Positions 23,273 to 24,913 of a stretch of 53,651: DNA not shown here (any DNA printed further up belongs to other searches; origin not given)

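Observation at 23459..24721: Full-size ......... intein inserted in the active site of a Xer-type tyrosine recombinase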

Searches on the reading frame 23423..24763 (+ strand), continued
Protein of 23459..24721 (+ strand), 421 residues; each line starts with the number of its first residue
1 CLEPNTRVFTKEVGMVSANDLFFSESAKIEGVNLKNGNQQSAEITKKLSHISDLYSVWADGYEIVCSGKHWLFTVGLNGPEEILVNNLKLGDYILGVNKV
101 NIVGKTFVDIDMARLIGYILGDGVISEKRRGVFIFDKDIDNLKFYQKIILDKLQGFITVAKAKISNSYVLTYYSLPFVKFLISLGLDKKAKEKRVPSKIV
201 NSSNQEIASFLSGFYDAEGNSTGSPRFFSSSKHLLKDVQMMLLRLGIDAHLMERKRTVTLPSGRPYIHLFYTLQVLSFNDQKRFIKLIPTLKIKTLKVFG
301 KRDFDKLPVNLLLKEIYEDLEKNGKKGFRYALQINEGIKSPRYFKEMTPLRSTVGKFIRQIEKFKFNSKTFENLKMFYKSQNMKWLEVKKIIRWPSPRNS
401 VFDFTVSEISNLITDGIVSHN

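Call 51: predict_structure(alignment_id=A3)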
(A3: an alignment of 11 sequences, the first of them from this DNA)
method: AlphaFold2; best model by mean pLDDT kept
length: 447 residues; sequences in the alignment: 11
mean_pLDDT: 87.1   pTM: 0.88
mean pLDDT of the five models: 87.1, 85.4, 84.9, 82.8, 79.2
residues with pLDDT >= 90: 278; 70-90: 126; 50-70: 21; < 50: 22
segments of 3 or more residues with pLDDT < 50: 1-10, 436-447
pLDDT, mean of each block of 10 residues (from residue 1): 38 84 89 83 91 87 90 94 91 92 95 91 97 93 93 95 90 91 95 93 90 95 96 90 94 96 89 88 91 95 90 77 90 77 83 67 91 90 94 93 88 82 89 58 42
secondary structure, 60 per line:
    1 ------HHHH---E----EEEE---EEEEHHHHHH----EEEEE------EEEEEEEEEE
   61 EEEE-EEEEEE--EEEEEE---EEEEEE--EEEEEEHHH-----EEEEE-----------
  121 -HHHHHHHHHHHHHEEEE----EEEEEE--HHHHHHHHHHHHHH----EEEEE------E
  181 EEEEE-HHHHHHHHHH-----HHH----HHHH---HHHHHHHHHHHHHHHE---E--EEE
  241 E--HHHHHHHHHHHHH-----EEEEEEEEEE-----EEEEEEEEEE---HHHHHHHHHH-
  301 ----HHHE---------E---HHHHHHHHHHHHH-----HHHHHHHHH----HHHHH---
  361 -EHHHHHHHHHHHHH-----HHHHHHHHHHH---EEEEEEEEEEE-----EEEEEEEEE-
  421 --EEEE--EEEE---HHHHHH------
elements in order: H7-10 E19-22 E26-29 H30-35 E40-44 E51-64 E66-71 E74-79 E83-88 E91-96 E105-109 H122-134 E135-138 E143-148 H151-164 E169-173 E180-185 H187-196 H209-212 H216-230 E238-241 H244-256 E262-271 E277-286 H290-299 H322-334 H340-348 H353-357 H363-375 H381-391 E395-405 E411-419 E423-426 E429-432 H436-441

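Call 54: fold_search(model_id=the predicted structure, library=pdb)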
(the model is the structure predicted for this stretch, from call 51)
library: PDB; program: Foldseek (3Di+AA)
matches with E <= 10: 678; with E <= 0.001: 83
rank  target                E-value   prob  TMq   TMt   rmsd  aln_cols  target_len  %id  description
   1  7qss                  2.5e-25  1.00  0.69  0.71   5.3       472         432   20  Crystal structure of homing endonuclease-associated TliVMA intein (C1A) (released 2022-03-30)
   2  7qsu                  2.0e-22  1.00  0.60  0.72   6.8       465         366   18  Crystal structure of homing endonuclease-associated TliVMA intein (C1A, d333-339) (released 2022-03-30)
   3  1dq3                  5.8e-22  1.00  0.59  0.58   7.8       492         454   16  CRYSTAL STRUCTURE OF AN ARCHAEAL INTEIN-ENCODED HOMING ENDONUCLEASE PI-PFUI (released 2000-07-05)
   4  7qst                  6.5e-19  1.00  0.57  0.69   5.8       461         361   16  Crystal structure of homing endonuclease-associated PhoVMA intein (C1A) (released 2022-03-30)
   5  2cw7                  1.5e-14  1.00  0.62  0.53   6.3       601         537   10  Crystal structure of intein homing endonuclease II (released 2006-04-18)
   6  1ef0_A                5.6e-12  1.00  0.49  0.51   7.3       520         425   10  CRYSTAL STRUCTURE OF PI-SCEI MINIPRECURSOR (released 2000-06-07)
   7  1vde_B                9.1e-12  1.00  0.48  0.49   8.3       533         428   10  PI-SCEI, A HOMING ENDONUCLEASE WITH PROTEIN SPLICING ACTIVITY (released 1998-04-08)
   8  1vde_A                3.2e-11  1.00  0.48  0.49   8.9       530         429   10  PI-SCEI, A HOMING ENDONUCLEASE WITH PROTEIN SPLICING ACTIVITY (released 1998-04-08)
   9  1dfa                  6.8e-11  1.00  0.47  0.51   7.6       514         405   10  CRYSTAL STRUCTURE OF PI-SCEI IN C2 SPACE GROUP (released 1999-12-08)
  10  1jva_B                7.2e-11  1.00  0.48  0.49   6.9       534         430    9  CRYSTAL STRUCTURE OF THE VMA1-DERIVED ENDONUCLEASE BEARING THE N AND C EXTEIN PROPEPTIDES (released 2002-08-29)
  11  1lws_A                1.5e-10  1.00  0.49  0.50   7.2       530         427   10  Crystal structure of the intein homing endonuclease PI-SceI bound to its recognition sequence (released 2002-09-27)
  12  1lwt_A                4.7e-09  1.00  0.47  0.47   8.7       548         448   10  Crystal structure of the intein homing endonuclease PI-SceI bound to its substrate DNA (Ca2+ free) (released 2002-09-27)
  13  1ef0_B                5.2e-09  1.00  0.46  0.51   9.3       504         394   10  CRYSTAL STRUCTURE OF PI-SCEI MINIPRECURSOR (released 2000-06-07)
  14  1um2_B                6.5e-09  1.00  0.48  0.50   7.2       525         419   10  Crystal Structure of the Vma1-Derived Endonuclease with the Ligated Extein Segment (released 2004-09-22)
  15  4d6o_G                7.3e-09  1.00  0.30  0.71   4.5       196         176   21  THE CRYSTAL STRUCTURE OF I-DMOI IN COMPLEX WITH ITS TARGET DNA AT 1H INCUBATION IN 5MM MG (STATE 2) (released 2014-12-17)
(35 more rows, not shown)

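Call 59: find_related_loci(query=A3, collection=viral_contigs, flank=4000)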
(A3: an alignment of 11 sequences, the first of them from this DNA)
Query A3 (447 aa) in viral_contigs; peptide patterns used: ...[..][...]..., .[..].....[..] (x = any residue, [..] = any of these).
68 stretches matched a pattern; 5 encode a relative of the query (tblastn E <= 1e-3); 5 distinct loci.
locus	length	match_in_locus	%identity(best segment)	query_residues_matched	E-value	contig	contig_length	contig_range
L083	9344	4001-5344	40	1-447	7e-102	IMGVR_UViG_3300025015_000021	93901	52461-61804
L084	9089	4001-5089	32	76-434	2e-28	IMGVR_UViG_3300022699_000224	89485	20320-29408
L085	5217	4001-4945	25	93-434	6e-15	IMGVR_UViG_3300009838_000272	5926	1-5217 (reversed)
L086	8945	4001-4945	25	93-434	5e-15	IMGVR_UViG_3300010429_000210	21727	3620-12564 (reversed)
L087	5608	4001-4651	23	201-436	7e-5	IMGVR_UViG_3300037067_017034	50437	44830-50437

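Call 63: search_protein_families(library=pfam, proteins=[L083:32-403:+, L083:670-1092:+, L083:1271-1642:+, L083:1690-2124:+, L083:2106-3053:+, L083:5761-6501:+, L083:6464-6826:+, L083:7791-8480:+], max_evalue=0.001)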
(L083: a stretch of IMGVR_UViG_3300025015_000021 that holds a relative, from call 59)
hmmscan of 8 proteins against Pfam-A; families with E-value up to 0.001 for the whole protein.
L083:32-403:+ (124 aa): 0 families

L083:670-1092:+ (141 aa): 0 families

L083:1271-1642:+ (124 aa): 0 families

L083:1690-2124:+ (145 aa): 0 families

L083:2106-3053:+ (316 aa): 15 families
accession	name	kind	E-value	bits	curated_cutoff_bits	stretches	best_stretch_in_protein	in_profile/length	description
PF06745.19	ATPase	-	1e-20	74.5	26.6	2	19-101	2-85/231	KaiC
PF13481.12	AAA_25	-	1.3e-14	54.8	27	1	27-167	24-194/195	AAA domain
PF03796.21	DnaB_C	-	1.9e-07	31.2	27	1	19-130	3-118/255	DnaB-like helicase C terminal domain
PF13401.12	AAA_22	-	1.5e-05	25.7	27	1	38-162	7-123/130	AAA domain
PF07088.17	GvpD_P-loop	-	2.3e-05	24.8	24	0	36-76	10-49/189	GvpD gas vesicle protein, P-loop domain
PF20720.3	nSTAND3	-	0.0001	22.4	27.2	1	37-73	18-54/155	Novel STAND NTPase 3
PF25199.1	nSTAND_NTPase5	-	0.00019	21.7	34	1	37-83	42-90/145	Novel STAND NTPase 5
PF00004.35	AAA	-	0.0003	21.7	21.2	1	39-146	1-88/131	ATPase family associated with various cellular activities (AAA)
PF02702.23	KdpD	-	0.00047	20.1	26.1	1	40-126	8-96/210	Osmosensitive K+ channel His kinase sensor domain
PF09848.15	SLFN-g3_helicase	-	0.00057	19.7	24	1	39-163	4-124/354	Schlafen group 3, DNA/RNA helicase domain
PF13245.12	AAA_19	-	0.00066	20.3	25.1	0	35-128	10-106/134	AAA domain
PF13604.12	AAA_30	-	0.00066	19.9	27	0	38-130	20-106/191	AAA domain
PF02283.22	CobU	-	0.00069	19.7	27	0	42-169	4-130/168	Cobinamide kinase / cobinamide phosphate guanyltransferase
PF10483.15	Elong_Iki1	-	0.0008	19.5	22.5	1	51-199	28-167/292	Elongator subunit Iki1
PF01637.24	ATPase_2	-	0.00096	19.5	33.2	0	41-142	25-138/225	ATPase domain predominantly from Archaea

L083:5761-6501:+ (247 aa): 2 families
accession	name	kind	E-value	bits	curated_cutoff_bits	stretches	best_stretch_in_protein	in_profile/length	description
PF13730.12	HTH_36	-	4.7e-13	49.2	25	1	32-79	7-54/55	Helix-turn-helix domain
PF21984.2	DnaD_N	-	8.6e-05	23.1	27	1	44-99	29-83/101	DnaD N-terminal domain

L083:6464-6826:+ (121 aa): 0 families

L083:7791-8480:+ (230 aa): 0 families
